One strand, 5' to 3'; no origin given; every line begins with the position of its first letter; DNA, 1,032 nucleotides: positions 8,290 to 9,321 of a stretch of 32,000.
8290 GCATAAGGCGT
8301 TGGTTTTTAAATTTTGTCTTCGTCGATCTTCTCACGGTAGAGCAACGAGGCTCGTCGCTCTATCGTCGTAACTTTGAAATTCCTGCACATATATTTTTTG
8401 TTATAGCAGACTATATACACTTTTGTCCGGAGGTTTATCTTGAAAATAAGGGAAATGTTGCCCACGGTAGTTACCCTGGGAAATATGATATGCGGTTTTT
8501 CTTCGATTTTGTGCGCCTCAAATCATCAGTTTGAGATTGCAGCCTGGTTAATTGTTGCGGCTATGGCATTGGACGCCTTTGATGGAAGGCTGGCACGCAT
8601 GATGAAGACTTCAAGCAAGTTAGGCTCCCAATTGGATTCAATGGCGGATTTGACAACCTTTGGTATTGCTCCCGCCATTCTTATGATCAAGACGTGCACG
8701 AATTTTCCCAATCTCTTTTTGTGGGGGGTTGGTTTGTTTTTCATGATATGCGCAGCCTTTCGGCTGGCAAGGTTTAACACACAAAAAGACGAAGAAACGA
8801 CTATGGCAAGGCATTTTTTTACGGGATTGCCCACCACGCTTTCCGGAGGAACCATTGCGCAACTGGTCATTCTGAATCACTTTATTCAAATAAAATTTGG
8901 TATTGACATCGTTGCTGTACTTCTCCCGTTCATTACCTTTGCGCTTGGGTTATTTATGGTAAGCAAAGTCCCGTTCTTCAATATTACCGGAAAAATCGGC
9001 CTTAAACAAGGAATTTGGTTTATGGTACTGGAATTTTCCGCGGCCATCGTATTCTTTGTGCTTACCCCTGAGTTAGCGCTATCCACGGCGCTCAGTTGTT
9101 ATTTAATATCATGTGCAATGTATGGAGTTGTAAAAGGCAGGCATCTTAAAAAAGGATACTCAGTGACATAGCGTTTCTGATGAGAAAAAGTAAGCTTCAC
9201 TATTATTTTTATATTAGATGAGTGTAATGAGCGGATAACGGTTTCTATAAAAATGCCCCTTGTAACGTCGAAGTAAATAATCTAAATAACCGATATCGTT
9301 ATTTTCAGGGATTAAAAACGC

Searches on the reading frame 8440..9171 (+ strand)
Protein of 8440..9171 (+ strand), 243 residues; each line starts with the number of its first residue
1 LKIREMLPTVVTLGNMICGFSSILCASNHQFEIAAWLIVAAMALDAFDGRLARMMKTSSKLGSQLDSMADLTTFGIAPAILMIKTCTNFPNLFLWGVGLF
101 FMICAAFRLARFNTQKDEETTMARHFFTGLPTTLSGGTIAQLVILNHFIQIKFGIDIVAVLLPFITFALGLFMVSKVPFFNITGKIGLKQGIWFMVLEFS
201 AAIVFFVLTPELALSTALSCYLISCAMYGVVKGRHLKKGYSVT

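Call 60: search_protein_families(library=pfam, proteins=[window:8440-9171:+], max_evalue=0.0001)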
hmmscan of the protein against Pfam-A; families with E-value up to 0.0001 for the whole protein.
window:8440-9171:+ (243 aa): 1 family
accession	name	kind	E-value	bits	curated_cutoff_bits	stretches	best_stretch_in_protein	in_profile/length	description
PF01066.26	CDP-OH_P_transf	-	6.7e-22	79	22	1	6-155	2-138/152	CDP-alcohol phosphatidyltransferase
